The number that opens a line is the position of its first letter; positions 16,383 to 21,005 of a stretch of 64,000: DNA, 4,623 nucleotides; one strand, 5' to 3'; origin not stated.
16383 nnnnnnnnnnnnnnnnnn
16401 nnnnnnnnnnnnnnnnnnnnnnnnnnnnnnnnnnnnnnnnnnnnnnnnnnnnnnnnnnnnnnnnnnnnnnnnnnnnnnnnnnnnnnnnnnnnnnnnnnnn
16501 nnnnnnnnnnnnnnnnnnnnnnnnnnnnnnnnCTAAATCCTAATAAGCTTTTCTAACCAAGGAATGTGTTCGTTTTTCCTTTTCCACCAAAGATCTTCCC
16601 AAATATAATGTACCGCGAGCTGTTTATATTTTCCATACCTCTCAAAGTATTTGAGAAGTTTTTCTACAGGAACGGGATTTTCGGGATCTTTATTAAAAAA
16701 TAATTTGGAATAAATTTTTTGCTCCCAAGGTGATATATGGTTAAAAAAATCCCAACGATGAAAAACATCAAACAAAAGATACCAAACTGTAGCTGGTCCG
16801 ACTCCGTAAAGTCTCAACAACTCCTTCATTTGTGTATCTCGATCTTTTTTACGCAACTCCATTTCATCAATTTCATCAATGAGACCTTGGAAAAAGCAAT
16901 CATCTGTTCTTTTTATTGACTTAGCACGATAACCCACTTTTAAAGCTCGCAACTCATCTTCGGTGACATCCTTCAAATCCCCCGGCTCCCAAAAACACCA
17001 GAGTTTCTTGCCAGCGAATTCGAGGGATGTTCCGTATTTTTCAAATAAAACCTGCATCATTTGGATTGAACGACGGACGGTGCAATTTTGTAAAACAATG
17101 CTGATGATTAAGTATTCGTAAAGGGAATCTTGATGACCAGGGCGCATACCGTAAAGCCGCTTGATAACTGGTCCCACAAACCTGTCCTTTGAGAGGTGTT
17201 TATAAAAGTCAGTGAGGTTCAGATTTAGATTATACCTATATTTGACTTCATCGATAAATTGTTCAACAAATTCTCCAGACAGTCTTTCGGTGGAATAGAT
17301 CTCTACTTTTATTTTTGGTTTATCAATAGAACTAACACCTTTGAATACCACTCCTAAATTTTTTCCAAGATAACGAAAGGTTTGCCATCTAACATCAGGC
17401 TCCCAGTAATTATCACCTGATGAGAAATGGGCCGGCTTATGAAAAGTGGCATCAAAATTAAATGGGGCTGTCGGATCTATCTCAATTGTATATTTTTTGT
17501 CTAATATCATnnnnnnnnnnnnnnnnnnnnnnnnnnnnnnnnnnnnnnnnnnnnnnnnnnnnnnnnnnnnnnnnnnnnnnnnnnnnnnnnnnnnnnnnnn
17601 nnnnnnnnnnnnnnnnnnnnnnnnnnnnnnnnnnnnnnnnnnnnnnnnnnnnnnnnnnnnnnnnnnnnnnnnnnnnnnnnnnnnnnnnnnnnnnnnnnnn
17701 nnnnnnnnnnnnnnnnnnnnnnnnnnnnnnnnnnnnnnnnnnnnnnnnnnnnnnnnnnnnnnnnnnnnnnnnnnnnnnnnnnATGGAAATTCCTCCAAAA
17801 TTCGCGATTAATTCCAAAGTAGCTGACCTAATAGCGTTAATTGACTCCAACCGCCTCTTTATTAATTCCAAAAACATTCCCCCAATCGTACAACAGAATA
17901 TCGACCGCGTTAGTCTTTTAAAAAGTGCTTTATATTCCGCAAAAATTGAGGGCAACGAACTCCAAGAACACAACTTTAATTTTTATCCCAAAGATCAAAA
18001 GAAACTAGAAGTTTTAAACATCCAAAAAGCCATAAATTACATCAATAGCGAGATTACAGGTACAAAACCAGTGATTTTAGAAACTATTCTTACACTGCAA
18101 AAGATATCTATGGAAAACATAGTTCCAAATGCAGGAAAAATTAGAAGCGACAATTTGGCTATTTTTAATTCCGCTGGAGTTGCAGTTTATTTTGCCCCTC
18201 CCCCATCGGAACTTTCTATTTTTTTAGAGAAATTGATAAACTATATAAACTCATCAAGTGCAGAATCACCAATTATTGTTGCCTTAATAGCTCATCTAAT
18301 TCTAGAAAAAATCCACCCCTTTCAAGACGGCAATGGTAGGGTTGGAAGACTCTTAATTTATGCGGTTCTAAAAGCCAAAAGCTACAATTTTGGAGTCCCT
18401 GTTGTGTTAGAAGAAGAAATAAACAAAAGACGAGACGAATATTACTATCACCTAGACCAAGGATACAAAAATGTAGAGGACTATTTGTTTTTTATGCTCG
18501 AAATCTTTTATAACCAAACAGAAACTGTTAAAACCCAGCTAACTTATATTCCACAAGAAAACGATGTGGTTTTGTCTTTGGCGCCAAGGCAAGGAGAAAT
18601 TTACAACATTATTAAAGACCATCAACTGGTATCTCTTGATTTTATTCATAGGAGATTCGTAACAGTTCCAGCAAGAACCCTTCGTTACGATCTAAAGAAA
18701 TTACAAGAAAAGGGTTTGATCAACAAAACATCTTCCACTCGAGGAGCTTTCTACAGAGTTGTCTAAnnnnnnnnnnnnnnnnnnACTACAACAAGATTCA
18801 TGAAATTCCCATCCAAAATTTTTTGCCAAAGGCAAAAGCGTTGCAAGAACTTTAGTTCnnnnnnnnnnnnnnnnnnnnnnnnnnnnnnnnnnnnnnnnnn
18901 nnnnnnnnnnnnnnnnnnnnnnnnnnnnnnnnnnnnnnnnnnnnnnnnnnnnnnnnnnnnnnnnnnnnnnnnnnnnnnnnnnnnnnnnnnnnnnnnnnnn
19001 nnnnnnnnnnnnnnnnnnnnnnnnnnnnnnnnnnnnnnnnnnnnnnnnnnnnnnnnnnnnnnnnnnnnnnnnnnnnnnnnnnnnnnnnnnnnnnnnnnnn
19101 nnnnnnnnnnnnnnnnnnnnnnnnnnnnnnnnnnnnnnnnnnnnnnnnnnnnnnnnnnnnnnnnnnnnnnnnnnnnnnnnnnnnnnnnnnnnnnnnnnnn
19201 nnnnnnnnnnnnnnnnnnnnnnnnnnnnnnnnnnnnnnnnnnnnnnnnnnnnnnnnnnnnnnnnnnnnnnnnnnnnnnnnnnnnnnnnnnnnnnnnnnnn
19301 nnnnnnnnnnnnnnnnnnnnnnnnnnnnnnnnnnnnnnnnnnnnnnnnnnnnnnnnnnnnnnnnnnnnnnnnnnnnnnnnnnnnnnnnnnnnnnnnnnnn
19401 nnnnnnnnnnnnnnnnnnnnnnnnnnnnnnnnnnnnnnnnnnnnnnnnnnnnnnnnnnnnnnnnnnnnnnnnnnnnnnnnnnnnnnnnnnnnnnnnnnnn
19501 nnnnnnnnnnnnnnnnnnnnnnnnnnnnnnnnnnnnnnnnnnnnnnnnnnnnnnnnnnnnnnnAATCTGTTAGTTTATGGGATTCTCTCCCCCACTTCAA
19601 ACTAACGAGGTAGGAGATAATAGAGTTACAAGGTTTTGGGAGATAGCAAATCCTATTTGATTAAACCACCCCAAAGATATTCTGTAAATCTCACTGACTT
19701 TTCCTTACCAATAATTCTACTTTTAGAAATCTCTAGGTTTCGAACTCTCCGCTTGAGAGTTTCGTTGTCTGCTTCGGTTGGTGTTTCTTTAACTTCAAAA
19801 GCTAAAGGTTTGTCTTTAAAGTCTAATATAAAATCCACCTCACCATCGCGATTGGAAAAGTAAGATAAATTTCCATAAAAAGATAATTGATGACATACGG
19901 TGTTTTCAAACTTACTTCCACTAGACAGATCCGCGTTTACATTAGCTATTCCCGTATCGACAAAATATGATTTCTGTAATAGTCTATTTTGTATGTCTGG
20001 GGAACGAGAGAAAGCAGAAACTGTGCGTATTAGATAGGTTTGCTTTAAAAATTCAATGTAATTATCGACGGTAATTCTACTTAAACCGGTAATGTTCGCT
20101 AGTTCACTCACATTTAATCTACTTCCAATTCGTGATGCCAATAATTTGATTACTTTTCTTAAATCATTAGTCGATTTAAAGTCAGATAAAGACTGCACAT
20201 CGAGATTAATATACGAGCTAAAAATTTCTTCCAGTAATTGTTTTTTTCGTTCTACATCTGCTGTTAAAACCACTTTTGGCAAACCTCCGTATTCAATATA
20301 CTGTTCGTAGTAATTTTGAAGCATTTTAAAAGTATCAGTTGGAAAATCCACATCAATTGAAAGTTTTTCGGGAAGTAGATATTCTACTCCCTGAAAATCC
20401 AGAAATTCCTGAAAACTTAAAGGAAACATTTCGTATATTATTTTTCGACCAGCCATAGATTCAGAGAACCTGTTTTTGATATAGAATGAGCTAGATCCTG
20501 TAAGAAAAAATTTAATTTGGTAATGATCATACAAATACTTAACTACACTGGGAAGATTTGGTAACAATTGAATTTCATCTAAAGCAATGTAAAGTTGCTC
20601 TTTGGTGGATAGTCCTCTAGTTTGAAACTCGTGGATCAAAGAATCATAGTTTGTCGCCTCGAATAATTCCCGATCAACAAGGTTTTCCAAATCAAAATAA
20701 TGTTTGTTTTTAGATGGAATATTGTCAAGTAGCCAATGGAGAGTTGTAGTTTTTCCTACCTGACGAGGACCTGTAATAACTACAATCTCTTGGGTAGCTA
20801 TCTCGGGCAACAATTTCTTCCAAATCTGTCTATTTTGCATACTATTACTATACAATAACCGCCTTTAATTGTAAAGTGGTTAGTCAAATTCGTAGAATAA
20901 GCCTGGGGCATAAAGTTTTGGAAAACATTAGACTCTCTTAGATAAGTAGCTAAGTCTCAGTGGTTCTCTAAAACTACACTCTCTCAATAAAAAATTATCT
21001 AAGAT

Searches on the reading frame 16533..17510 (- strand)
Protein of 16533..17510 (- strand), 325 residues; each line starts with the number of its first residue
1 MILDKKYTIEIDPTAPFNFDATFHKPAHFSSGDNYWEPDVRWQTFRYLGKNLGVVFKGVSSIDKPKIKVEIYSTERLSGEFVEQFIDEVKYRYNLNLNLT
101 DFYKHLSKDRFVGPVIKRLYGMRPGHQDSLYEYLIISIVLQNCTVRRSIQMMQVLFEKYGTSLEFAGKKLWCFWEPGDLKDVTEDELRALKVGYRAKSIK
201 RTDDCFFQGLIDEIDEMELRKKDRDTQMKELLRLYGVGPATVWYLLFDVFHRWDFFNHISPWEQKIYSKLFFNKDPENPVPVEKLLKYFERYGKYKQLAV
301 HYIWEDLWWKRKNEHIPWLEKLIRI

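Call 63: search_protein_families(library=pfam, proteins=[window:16533-17510:-], max_evalue=0.001)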
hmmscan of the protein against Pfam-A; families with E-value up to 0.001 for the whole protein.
window:16533-17510:- (325 aa): 1 family
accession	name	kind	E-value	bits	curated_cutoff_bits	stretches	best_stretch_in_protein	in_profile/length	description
PF00730.31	HhH-GPD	-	1.3e-05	25.9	26.2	1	137-201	3-60/108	HhH-GPD superfamily base excision DNA repair protein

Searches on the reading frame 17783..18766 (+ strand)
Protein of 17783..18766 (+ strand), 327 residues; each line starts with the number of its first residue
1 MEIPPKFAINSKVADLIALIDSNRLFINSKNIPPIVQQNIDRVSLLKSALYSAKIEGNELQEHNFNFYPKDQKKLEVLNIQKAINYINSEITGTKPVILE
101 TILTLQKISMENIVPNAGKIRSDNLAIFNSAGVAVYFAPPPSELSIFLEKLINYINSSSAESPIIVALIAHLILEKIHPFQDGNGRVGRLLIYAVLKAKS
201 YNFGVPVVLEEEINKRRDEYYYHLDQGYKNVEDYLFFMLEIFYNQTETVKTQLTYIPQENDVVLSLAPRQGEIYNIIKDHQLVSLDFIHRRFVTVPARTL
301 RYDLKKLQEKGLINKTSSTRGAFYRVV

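Call 63: search_protein_families(library=pfam, proteins=[window:17783-18766:+], max_evalue=0.001)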
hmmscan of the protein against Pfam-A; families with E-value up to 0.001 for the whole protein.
window:17783-18766:+ (327 aa): 2 families
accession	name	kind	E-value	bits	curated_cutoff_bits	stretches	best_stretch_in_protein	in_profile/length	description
PF02661.23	Fic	-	7.7e-17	62.4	24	1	99-196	4-93/93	Fic/DOC family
PF08220.18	HTH_DeoR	-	0.00041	20.5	21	1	269-316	1-47/57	DeoR-like helix-turn-helix domain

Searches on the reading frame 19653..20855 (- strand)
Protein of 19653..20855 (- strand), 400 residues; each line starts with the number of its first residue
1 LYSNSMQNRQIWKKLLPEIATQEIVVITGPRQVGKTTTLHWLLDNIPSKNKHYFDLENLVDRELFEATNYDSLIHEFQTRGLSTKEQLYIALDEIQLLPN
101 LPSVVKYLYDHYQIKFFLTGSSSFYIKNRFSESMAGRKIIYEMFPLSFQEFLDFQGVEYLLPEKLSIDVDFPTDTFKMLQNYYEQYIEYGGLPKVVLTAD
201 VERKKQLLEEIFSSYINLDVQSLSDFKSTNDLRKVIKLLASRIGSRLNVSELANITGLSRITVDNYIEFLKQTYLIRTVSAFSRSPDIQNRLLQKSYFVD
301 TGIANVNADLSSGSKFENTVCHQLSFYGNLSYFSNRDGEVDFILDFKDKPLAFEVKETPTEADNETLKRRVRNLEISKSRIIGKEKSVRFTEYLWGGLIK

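Call 63: search_protein_families(library=pfam, proteins=[window:19653-20855:-], max_evalue=0.001)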
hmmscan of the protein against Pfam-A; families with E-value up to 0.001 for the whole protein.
window:19653-20855:- (400 aa): 4 families
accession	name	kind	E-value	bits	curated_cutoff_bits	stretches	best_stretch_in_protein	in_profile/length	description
PF13173.12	AAA_14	-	4.5e-33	114.4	27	1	22-152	2-129/129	AAA domain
PF13635.12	DUF4143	-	5.4e-23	81.9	28.1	1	219-356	3-158/160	Domain of unknown function (DUF4143)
PF13401.12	AAA_22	-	1.8e-06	28.7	27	1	21-123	4-125/130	AAA domain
PF01637.24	ATPase_2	-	0.00014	22.2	33.2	0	20-59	18-57/225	ATPase domain predominantly from Archaea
